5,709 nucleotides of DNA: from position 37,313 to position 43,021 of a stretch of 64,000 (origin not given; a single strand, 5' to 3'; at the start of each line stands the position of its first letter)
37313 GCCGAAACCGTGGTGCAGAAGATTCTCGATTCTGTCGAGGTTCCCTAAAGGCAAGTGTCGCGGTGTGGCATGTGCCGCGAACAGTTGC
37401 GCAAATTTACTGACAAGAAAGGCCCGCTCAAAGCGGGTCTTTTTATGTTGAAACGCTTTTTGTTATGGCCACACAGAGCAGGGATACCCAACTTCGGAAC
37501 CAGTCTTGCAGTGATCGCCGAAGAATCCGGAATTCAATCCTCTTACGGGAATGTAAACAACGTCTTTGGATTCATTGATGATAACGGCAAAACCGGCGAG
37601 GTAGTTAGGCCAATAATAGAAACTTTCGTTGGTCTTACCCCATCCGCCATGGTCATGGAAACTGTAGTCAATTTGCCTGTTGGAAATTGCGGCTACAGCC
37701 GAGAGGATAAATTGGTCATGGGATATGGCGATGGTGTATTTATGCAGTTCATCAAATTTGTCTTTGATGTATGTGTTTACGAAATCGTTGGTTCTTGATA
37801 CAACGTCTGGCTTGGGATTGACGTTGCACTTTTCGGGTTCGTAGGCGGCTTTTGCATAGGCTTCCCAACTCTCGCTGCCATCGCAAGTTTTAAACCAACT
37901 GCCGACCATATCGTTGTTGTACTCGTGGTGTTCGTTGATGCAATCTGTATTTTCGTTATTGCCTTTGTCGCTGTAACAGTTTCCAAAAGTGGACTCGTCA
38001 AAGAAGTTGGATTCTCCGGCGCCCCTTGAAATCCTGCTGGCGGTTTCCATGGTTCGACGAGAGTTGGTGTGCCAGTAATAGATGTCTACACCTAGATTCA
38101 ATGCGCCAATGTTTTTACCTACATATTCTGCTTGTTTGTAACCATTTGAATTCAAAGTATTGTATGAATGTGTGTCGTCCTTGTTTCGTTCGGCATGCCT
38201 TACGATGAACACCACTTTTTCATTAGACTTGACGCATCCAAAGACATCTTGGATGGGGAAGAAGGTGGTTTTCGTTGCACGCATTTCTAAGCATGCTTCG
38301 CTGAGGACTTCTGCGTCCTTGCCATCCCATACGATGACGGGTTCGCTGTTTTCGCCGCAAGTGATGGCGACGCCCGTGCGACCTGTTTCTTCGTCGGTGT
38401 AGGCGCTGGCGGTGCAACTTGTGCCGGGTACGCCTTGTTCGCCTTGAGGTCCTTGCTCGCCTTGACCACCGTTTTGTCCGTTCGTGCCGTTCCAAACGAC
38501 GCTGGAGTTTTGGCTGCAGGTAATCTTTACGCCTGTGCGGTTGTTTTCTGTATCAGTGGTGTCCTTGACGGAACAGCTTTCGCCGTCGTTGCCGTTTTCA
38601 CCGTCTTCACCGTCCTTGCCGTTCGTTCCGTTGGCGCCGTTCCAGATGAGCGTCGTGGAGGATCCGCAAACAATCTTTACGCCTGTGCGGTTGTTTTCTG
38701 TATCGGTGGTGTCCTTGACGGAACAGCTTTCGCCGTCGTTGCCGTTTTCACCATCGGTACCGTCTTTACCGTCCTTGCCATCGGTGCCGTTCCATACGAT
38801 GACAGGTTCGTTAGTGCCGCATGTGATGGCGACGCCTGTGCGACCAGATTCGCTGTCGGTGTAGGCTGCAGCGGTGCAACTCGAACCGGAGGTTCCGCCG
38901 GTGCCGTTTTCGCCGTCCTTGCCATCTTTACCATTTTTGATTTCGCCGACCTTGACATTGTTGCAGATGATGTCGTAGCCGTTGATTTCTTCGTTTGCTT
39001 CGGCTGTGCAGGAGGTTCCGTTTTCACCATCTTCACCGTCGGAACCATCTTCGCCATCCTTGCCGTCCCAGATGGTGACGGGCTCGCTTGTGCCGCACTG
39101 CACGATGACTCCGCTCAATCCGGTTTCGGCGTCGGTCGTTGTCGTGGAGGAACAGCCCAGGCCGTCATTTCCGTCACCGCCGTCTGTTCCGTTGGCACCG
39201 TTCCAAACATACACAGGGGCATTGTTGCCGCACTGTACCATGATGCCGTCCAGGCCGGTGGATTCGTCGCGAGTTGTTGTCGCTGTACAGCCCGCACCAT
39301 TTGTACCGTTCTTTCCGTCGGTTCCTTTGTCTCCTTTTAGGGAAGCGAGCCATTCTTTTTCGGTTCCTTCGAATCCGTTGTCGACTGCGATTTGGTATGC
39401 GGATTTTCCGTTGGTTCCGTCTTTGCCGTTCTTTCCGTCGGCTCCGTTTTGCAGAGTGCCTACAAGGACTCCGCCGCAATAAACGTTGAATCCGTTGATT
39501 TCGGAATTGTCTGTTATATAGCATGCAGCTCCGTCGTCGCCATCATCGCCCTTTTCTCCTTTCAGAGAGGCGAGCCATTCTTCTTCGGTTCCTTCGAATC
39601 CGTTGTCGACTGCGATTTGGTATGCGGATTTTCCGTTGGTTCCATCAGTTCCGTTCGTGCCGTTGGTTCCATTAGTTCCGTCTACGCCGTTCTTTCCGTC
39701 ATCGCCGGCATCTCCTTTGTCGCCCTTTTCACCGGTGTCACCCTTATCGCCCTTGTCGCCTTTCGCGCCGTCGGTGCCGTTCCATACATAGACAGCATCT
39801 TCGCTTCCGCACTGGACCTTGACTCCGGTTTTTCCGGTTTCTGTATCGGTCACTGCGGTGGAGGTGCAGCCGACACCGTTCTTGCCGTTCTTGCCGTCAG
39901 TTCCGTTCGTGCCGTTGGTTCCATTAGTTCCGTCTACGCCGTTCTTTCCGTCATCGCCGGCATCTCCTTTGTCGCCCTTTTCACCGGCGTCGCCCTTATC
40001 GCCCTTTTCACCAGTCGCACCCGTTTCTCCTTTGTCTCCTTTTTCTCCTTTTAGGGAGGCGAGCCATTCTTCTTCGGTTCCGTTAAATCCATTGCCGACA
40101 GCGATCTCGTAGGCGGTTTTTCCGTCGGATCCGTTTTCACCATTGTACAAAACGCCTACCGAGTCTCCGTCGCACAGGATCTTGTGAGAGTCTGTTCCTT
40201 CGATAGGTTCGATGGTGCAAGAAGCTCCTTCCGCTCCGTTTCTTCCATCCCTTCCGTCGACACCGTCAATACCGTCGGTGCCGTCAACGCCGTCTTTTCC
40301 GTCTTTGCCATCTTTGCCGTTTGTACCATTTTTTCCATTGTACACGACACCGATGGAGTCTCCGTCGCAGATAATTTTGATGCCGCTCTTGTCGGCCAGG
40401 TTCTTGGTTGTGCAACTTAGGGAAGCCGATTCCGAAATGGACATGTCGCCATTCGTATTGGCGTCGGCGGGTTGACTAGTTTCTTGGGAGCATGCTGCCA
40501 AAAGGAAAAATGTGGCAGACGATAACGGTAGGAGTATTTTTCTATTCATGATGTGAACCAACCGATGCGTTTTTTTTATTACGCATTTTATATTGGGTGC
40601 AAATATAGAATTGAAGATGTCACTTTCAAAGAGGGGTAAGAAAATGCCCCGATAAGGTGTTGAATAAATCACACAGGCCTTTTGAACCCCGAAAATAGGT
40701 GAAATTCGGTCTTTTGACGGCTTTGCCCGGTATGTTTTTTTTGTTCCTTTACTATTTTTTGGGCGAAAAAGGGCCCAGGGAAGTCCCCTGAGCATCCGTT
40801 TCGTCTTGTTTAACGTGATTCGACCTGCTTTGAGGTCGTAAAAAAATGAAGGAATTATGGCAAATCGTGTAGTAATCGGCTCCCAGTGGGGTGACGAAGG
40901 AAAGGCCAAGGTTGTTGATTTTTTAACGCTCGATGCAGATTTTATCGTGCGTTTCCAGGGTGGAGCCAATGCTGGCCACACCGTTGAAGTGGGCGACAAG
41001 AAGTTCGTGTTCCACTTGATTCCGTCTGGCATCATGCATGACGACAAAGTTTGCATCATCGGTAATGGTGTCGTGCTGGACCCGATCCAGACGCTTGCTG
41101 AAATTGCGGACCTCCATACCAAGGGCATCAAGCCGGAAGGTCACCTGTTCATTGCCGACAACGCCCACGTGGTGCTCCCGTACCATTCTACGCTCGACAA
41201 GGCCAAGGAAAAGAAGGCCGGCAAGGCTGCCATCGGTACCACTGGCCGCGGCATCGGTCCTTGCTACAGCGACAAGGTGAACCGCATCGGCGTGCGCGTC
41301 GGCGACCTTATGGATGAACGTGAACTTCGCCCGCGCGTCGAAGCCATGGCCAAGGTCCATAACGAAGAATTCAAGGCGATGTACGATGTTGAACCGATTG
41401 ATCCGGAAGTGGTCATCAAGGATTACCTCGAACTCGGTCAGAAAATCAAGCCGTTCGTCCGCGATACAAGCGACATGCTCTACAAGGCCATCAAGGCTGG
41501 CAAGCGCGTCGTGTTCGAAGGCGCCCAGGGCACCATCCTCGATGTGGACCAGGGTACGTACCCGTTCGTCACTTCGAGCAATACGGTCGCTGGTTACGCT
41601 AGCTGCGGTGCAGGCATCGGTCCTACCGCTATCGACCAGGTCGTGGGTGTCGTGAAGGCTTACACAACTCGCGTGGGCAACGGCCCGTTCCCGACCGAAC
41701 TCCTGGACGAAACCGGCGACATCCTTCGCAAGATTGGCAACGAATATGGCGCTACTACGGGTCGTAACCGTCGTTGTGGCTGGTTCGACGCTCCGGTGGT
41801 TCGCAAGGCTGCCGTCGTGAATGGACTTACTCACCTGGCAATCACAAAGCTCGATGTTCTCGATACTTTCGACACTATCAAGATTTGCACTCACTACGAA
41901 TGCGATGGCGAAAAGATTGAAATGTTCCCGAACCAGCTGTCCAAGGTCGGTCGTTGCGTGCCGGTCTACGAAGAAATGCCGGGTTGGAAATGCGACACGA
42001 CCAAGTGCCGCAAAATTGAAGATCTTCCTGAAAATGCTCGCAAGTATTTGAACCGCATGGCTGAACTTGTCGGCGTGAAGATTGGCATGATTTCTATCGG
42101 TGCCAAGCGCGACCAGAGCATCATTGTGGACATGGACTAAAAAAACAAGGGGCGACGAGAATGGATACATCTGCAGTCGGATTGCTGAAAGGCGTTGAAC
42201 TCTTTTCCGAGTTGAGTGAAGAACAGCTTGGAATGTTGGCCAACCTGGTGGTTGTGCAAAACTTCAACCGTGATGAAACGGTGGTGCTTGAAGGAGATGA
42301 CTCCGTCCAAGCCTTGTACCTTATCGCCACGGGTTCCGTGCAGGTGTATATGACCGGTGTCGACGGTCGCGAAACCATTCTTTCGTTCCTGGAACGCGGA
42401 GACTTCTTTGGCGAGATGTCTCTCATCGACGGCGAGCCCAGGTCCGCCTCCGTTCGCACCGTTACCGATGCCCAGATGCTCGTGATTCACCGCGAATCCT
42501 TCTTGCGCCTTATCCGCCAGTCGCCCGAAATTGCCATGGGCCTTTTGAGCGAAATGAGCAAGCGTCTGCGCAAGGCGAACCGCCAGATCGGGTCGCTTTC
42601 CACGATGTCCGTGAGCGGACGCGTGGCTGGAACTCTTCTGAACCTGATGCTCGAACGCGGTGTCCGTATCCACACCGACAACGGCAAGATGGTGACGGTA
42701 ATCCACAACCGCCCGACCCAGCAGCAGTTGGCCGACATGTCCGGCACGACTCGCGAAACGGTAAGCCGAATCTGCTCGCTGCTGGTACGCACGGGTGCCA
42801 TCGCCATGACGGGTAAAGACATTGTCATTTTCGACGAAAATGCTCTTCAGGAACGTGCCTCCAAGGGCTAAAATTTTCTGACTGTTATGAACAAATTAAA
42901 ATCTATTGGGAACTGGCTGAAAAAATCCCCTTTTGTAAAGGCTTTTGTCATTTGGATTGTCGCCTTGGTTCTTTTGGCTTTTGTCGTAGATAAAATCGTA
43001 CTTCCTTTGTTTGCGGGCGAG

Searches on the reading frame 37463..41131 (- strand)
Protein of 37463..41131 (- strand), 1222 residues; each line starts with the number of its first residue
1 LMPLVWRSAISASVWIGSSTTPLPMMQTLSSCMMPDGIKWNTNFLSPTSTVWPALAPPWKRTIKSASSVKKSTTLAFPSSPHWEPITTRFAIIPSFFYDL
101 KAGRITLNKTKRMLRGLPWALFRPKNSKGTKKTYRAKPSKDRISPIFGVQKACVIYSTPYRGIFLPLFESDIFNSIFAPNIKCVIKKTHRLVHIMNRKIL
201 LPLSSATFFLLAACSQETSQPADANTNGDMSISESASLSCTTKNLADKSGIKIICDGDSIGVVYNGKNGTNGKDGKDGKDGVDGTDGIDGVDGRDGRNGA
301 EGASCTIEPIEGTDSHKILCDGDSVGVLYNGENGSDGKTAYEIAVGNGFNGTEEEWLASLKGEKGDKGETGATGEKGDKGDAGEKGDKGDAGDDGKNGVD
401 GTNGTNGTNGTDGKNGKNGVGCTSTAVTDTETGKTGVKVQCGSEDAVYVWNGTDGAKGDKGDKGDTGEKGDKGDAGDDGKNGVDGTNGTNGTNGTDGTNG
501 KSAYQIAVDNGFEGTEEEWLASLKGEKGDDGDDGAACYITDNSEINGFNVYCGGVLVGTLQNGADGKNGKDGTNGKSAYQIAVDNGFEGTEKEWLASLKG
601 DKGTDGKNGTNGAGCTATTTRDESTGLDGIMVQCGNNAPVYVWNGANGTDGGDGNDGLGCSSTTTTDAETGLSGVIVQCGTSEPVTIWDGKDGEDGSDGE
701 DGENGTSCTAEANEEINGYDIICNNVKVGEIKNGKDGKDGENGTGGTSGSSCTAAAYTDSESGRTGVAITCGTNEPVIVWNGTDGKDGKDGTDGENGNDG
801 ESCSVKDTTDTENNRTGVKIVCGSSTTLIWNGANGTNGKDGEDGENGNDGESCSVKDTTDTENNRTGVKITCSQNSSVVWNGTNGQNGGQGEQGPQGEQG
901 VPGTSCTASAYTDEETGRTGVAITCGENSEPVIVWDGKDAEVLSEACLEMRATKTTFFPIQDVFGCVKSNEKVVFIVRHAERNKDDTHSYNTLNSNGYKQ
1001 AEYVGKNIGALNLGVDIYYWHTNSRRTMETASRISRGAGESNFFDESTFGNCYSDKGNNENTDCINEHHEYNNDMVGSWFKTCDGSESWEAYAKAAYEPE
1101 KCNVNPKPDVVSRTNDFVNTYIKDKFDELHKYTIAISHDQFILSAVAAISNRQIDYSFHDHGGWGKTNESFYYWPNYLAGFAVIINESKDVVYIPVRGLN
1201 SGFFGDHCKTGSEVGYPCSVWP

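Call 8: search_protein_families(library=pfam, proteins=[window:37463-41131:-], max_evalue=0.001)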
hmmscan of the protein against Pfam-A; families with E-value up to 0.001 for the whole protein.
window:37463-41131:- (1222 aa): 1 family
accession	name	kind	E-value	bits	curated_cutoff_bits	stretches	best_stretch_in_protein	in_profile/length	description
PF01391.23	Collagen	-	2e-32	111.2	27.2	3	362-417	4-59/60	Collagen triple helix repeat (20 copies)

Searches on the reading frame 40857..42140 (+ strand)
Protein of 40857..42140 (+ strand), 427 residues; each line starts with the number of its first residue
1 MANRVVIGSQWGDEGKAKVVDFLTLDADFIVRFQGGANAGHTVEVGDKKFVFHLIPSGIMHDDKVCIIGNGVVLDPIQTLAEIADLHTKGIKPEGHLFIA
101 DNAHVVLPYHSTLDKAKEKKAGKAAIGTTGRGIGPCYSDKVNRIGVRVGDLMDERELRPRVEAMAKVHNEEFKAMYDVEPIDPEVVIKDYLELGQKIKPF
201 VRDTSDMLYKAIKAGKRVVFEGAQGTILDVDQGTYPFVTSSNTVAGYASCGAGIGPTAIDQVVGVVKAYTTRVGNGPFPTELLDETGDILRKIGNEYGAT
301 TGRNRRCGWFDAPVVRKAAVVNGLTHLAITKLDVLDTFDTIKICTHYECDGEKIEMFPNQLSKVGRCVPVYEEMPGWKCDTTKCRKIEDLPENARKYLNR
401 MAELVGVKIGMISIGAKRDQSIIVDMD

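Call 8: search_protein_families(library=pfam, proteins=[window:40857-42140:+], max_evalue=0.001)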
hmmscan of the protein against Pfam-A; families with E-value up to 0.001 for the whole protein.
window:40857-42140:+ (427 aa): 1 family
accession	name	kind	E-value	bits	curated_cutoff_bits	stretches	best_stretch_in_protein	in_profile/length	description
PF00709.27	Adenylsucc_synt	-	5.1e-186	618.9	27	1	5-422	1-416/416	Adenylosuccinate synthetase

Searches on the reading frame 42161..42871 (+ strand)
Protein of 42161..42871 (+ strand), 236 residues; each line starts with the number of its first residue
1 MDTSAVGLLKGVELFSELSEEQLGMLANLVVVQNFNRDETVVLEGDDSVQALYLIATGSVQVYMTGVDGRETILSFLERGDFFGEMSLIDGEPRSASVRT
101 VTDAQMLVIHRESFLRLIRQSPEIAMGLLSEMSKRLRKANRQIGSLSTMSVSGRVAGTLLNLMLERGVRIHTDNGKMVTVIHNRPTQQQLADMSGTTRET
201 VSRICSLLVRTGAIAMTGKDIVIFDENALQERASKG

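Call 8: search_protein_families(library=pfam, proteins=[window:42161-42871:+], max_evalue=0.001)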
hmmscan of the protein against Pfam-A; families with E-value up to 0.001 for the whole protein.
window:42161-42871:+ (236 aa): 2 families
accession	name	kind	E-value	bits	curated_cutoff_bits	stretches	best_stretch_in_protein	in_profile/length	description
PF00027.35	cNMP_binding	-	1.9e-25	89.1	27.5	1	33-120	2-88/89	Cyclic nucleotide-binding domain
PF13545.12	HTH_Crp_2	-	1.9e-16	60.2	27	1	153-231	1-69/70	Crp-like helix-turn-helix domain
